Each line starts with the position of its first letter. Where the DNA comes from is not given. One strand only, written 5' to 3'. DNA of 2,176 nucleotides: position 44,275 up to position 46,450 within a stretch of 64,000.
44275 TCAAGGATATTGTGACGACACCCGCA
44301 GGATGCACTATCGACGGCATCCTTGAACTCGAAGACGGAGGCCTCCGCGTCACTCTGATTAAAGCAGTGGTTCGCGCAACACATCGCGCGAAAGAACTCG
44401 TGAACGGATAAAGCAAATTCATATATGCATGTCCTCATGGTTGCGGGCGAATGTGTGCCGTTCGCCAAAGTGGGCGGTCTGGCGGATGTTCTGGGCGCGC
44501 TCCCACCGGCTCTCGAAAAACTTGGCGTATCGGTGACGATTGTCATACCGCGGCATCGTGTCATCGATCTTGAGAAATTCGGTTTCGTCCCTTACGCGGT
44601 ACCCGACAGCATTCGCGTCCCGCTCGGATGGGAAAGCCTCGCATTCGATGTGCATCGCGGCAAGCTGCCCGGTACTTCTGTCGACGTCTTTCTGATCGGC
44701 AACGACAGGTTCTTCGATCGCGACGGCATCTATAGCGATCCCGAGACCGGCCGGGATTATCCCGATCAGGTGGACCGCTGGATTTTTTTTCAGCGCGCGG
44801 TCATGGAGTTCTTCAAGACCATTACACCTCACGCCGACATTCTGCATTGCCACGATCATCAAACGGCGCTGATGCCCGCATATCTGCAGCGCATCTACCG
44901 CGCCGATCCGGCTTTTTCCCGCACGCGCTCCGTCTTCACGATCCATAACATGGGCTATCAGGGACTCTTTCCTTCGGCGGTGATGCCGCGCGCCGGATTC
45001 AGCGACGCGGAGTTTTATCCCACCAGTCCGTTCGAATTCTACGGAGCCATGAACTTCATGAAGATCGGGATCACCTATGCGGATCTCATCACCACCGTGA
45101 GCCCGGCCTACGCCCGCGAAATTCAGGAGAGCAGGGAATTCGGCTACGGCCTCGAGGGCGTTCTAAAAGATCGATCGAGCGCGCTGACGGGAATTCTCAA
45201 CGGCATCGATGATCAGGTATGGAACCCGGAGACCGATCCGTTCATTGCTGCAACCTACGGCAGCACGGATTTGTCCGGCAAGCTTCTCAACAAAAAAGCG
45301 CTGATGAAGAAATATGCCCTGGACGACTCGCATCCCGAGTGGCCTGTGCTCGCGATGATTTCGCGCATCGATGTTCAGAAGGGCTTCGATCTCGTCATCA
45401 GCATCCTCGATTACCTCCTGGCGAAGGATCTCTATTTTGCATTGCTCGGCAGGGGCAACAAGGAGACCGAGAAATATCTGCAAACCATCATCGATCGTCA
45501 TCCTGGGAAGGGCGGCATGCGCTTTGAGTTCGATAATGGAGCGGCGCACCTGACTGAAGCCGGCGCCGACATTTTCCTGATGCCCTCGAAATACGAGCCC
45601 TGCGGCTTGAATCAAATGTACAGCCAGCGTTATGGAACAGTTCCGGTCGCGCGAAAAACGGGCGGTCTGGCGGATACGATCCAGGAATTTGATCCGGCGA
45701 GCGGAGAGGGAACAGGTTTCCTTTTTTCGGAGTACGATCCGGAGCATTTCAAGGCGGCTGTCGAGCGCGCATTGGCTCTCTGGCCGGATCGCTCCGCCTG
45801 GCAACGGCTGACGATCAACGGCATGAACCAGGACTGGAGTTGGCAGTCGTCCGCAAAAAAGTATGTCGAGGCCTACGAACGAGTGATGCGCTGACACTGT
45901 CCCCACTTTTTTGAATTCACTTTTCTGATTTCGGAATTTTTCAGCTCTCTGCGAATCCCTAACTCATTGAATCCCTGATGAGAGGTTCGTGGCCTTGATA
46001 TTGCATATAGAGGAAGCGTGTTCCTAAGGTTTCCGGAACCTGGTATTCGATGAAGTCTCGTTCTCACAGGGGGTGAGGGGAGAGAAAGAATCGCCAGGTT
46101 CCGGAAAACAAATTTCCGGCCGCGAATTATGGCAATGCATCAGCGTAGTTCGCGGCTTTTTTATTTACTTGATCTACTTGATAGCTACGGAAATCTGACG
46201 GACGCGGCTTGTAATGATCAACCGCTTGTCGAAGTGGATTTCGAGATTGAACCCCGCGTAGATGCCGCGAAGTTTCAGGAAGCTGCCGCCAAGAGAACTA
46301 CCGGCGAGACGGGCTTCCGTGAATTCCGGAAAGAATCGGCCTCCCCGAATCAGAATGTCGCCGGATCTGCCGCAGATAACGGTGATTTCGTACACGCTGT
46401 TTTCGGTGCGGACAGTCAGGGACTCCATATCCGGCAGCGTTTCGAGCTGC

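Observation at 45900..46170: Candidate sigma54/IHF-driven small RNA with switch-like structure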

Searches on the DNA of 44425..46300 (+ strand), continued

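Call 37: search_with_rna_model(model_id=R1, sources=[window, L001, L014, L015, L017, L019, L022, L024, L025, L026, L027, L028, L029, L030, L031, L032, L033, L035, L036, L037, L038, L039, L040, L041, L042, L043, L044, L045, L046, L047, L048, L049, L050, L051, L052, L053, L054, L055, L056, L057, L059, L061, L062, L064, L066, L067, L068, L071, L074, L075, L077, L079, L082, L087, L088, L089, L091, L093, L094, L095, L096, L098, L101], max_evalue=1e-15, make_alignment=true)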
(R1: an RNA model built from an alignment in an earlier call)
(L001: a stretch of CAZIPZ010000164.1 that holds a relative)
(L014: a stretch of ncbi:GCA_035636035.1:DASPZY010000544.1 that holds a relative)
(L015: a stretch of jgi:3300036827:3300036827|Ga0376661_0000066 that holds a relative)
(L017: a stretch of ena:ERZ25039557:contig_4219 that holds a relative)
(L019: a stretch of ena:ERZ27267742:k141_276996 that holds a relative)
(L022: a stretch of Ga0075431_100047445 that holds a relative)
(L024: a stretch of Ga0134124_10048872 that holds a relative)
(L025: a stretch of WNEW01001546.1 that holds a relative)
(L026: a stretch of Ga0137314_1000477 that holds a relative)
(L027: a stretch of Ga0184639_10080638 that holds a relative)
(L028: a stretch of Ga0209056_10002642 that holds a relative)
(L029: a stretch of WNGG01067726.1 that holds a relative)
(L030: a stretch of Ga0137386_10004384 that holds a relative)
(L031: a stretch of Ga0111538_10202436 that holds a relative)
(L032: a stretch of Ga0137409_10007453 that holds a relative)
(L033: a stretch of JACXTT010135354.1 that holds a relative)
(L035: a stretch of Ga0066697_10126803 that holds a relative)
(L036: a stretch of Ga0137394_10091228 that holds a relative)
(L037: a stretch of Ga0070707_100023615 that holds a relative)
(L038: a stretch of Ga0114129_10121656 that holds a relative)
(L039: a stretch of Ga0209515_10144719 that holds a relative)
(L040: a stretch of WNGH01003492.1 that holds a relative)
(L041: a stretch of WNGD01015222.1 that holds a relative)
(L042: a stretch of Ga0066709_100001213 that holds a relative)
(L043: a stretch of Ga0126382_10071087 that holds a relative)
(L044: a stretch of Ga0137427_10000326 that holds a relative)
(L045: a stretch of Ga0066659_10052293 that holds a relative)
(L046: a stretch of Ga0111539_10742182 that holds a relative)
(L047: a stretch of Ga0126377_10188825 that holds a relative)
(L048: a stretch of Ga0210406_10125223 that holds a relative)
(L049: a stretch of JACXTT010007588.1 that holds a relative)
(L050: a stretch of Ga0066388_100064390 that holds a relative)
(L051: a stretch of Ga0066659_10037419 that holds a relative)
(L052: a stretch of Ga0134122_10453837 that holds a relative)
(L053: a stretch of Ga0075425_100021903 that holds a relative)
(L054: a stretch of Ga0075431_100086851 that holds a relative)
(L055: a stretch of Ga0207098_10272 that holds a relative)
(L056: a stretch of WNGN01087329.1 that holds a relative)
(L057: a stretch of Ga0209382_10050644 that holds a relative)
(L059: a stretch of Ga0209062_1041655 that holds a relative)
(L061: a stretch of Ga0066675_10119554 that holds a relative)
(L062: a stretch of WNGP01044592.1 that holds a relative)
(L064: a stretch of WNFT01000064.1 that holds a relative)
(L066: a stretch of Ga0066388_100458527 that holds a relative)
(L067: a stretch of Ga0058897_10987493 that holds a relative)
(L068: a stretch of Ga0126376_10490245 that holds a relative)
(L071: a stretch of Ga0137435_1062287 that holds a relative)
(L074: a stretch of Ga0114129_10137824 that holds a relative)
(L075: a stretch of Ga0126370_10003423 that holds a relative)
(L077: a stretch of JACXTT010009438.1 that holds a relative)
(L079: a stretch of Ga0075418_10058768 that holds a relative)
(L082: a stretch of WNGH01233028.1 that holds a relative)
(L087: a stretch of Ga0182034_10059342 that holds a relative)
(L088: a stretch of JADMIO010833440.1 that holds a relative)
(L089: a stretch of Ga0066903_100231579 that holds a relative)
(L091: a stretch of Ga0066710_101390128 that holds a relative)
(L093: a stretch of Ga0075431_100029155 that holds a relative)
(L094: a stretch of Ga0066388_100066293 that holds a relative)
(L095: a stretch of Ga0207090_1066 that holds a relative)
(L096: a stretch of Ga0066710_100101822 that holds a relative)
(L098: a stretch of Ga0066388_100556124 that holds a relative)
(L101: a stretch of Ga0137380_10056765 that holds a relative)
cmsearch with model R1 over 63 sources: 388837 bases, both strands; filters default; matches with E-value up to 1e-15: 63.
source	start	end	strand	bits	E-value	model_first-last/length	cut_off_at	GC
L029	2135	2278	-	155.5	5.4e-42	1-144/144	no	0.56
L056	1556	1699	+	154.7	9.2e-42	1-144/144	no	0.57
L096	1672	1815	+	154.7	9.2e-42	1-144/144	no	0.57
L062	1115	1259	+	152.2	4.7e-41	1-144/144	no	0.57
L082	3502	3646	-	151.2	9.2e-41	1-144/144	no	0.57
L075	5784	5925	-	150.6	1.3e-40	1-144/144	no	0.58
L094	109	250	+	150.4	1.5e-40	1-144/144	no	0.55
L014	4114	4259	+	150.4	1.6e-40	1-144/144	no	0.53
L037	2944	3089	-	148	7.3e-40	1-144/144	no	0.52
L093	2390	2529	-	147.6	9.6e-40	1-144/144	no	0.58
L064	5047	5193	-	147.4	1.1e-39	1-144/144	no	0.52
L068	726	866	-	147.2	1.2e-39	1-144/144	no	0.58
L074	2354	2494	+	147.1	1.3e-39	1-144/144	no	0.57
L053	4499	4643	+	147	1.5e-39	1-144/144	no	0.54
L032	7121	7267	-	146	2.8e-39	1-144/144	no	0.54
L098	473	614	-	144.6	6.8e-39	1-144/144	no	0.56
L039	975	1121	-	144.6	7.2e-39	1-144/144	no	0.54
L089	2350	2490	+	143.7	1.2e-38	1-144/144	no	0.55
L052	166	308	+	141.9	4.1e-38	1-144/144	no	0.55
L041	6464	6609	-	141.9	4.2e-38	1-144/144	no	0.56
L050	1402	1541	-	138.6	3.5e-37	1-144/144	no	0.56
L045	2049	2194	+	138.4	3.9e-37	1-144/144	no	0.58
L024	323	464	-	138.3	4.2e-37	1-144/144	no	0.56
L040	4371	4517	+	138.2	4.7e-37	1-144/144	no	0.57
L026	4184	4328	+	137.9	5.8e-37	1-144/144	no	0.48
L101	1473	1614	+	137.8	5.9e-37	1-144/144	no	0.58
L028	2694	2835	-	136.5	1.4e-36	1-144/144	no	0.57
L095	9355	9500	+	136.4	1.5e-36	1-144/144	no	0.58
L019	4056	4201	+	136.2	1.8e-36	1-144/144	no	0.49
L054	2846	2985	-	135.6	2.5e-36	1-144/144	no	0.59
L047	932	1071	-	133.9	7.5e-36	1-144/144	no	0.56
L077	2234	2377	+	133.6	9.2e-36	1-144/144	no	0.58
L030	7568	7714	+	132.9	1.5e-35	1-144/144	no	0.56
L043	1895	2038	+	132.5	1.9e-35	1-144/144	no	0.53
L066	920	1061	+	131.9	2.9e-35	1-144/144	no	0.57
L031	1020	1160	+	126.2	1.2e-33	1-144/144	no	0.55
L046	989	1129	-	125.8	1.6e-33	1-144/144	no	0.56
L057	4812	4947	+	125.4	2.1e-33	1-144/144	no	0.61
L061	689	827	-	125.1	2.5e-33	1-144/144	no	0.53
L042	1990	2122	+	123.9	5.5e-33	1-144/144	no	0.56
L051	515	656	+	123.3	8.2e-33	1-144/144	no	0.53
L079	1279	1419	-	122.3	1.6e-32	1-144/144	no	0.59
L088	3615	3754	+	119.3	1.1e-31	1-144/144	no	0.5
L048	1066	1213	+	116.9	5.5e-31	1-144/144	no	0.57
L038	2837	2980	-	116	9.7e-31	1-144/144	no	0.52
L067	629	770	+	113.4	5.3e-30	1-144/144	no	0.54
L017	4088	4234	+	112.7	8.5e-30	1-144/144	no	0.53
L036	1820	1960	+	109.1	9.1e-29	1-144/144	no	0.57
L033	1617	1752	-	107.6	2.4e-28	1-144/144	no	0.56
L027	287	424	+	105.6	8.8e-28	1-144/144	no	0.57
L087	2095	2219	-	87.8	1e-22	1-144/144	no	0.54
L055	11867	12002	+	87.6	1.2e-22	1-144/144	no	0.6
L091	703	833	-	86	3.5e-22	1-144/144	no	0.56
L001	5584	5722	+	84.7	8e-22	1-144/144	no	0.56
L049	4147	4282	-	81.1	8.7e-21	1-144/144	no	0.6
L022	334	469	-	81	9e-21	1-144/144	no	0.57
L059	1594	1694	-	79.9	1.9e-20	1-144/144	no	0.51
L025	958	1086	-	79.7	2.2e-20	1-144/144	no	0.58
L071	408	543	+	79.1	3.2e-20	1-144/144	no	0.58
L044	6402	6539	-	78.1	6e-20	1-144/144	no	0.59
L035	816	942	-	78.1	6.1e-20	1-144/144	no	0.57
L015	4076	4254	+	76.7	1.5e-19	1-144/144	no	0.58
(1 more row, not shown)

Alignment A3: 63 matches aligned to the model, 212 columns, each read 5' to 3' on its own strand. Consensus structure (alignment columns), stored with it:
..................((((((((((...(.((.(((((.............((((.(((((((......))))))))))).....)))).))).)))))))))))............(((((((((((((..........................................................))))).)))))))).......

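Call 43: search_with_rna_model(model_id=R1, sources=[L104, L105, L106, L107, L108, L109, L110, L111], max_evalue=1, show_alignments=4)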
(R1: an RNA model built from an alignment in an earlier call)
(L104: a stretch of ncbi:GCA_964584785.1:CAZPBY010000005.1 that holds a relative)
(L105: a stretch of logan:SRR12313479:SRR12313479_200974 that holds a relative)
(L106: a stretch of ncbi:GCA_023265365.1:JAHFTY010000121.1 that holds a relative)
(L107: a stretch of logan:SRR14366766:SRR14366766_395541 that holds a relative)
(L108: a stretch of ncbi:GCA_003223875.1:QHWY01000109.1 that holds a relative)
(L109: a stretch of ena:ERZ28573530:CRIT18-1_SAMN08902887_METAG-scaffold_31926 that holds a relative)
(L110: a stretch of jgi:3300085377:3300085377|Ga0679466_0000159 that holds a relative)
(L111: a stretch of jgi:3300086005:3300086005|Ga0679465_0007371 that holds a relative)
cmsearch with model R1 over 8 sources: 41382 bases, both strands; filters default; matches with E-value up to 1: 11.
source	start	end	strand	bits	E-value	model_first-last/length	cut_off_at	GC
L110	3981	4121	+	114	4e-31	1-144/144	no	0.52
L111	3981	4121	+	114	4e-31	1-144/144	no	0.52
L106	3625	3761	+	86.2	3.2e-23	1-144/144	no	0.59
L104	4090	4225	+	81.1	9.3e-22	1-144/144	no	0.6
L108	5212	5338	+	78.1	6.5e-21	1-144/144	no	0.57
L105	1785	1858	+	48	2.5e-12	1-70/144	3'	0.58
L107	3140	3215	+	44.8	2e-11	1-70/144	3'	0.58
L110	4070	4158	-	38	1.7e-09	1-144/144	no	0.52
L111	4070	4158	-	38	1.7e-09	1-144/144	no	0.52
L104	1563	1680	-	11.4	0.067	1-144/144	no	0.43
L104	4190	4259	-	8.3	0.49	1-144/144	no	0.61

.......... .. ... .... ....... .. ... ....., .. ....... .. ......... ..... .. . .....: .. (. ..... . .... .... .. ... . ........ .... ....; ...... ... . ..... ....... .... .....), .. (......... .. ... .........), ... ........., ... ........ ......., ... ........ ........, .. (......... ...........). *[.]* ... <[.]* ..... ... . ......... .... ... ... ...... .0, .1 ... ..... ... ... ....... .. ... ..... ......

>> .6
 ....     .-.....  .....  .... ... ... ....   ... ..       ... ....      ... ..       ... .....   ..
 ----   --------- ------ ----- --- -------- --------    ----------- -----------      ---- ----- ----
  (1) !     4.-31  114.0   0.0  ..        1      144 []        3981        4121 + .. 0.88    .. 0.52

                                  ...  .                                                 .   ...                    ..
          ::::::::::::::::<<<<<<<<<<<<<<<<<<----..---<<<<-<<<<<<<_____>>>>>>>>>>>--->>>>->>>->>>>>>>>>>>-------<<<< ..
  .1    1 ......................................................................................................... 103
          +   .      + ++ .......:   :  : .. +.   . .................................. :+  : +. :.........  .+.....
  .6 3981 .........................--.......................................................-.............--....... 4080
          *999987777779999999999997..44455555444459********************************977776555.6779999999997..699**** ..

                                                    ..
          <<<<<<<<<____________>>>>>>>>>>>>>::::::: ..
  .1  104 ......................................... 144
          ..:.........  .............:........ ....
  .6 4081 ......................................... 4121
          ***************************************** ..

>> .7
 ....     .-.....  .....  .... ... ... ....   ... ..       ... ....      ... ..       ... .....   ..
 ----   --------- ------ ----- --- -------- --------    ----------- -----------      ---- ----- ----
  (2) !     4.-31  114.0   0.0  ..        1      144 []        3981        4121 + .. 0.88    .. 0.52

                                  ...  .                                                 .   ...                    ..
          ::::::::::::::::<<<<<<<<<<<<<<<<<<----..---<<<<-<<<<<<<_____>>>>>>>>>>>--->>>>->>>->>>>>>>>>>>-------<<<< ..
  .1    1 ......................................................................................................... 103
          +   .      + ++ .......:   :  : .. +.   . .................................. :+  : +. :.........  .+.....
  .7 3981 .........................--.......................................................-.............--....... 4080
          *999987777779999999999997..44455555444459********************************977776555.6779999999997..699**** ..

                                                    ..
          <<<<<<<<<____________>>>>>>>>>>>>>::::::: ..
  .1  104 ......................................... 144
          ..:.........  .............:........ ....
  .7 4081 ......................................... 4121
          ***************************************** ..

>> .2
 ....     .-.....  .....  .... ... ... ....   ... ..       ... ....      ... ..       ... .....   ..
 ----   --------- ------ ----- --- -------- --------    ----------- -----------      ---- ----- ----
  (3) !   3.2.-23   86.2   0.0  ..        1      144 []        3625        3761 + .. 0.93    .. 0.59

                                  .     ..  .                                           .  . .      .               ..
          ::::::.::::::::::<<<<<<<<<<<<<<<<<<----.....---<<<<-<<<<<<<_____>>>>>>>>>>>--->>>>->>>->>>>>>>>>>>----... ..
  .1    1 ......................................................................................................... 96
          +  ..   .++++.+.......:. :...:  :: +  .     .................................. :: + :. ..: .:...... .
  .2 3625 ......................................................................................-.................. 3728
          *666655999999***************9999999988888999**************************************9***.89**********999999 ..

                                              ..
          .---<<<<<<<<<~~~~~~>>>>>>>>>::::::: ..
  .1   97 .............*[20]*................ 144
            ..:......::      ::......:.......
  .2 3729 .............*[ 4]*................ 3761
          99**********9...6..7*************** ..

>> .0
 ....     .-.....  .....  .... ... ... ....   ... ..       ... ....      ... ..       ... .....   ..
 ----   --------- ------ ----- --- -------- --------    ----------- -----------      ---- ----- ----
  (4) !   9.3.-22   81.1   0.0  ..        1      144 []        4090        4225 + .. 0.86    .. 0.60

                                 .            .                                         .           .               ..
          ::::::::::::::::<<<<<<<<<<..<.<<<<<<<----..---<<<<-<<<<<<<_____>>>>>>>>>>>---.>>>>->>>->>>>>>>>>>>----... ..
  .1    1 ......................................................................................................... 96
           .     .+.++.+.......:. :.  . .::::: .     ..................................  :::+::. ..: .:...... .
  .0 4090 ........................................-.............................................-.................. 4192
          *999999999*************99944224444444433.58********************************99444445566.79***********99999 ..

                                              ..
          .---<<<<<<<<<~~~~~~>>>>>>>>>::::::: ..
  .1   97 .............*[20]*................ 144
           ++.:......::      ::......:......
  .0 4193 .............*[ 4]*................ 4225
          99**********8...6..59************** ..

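Call 72: search_rna_families(sources=[L029, L001, L017, L033, L055], threshold=evalue, max_evalue=1)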
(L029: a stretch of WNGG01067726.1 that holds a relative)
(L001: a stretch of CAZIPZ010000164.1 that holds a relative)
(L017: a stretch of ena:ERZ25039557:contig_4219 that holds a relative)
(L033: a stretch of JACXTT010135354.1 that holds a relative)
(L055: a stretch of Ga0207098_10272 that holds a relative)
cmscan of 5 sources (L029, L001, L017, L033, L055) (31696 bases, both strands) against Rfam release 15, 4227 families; matches with E-value up to 1: 10.
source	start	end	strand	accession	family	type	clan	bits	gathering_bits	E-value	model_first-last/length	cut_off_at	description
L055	5182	5227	-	RF01687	Acido-Lenti-1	Gene; sRNA;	-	53.1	37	1.9e-09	1-46/46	no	Acido-Lenti-1 RNA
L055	5314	5359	+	RF01687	Acido-Lenti-1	Gene; sRNA;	-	47.9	37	4.7e-08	1-46/46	no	Acido-Lenti-1 RNA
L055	2032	2089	+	RF03217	mir-3167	Gene; miRNA;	-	29.9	86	0.13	1-59/59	no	mir-3167 microRNA precursor family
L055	8339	8396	+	RF03217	mir-3167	Gene; miRNA;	-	27.8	86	0.43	1-59/59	no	mir-3167 microRNA precursor family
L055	2010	2109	+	RF04029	mir-8521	Gene; miRNA;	-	27.5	80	0.064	1-68/68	no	mir-8521 microRNA precursor family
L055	11892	12004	+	RF02837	anti-hemB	Gene; sRNA;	-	25.2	49.5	0.056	1-81/81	no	Burkholderia RNA 7 (anti-hemB)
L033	1587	1627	+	RF01100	PK-BYV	Cis-reg;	-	23.6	50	0.53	1-40/40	no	3'-terminal pseudoknot in BYV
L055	8327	8406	-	RF02901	AaHKsRNA41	Gene; sRNA;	-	23.2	97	0.18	8-95/187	no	Aggregatibacter sRNA 41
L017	5752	5805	-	RF03163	c4-a1b1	Gene; antisense;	CL00128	22.9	46.7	0.089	8-53/53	no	a1, b1 targets of C4 antisense RNA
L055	2022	2097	+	RF01390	isrG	Gene; sRNA;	-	21.2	100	0.069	117-217/279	no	isrG Hfq binding RNA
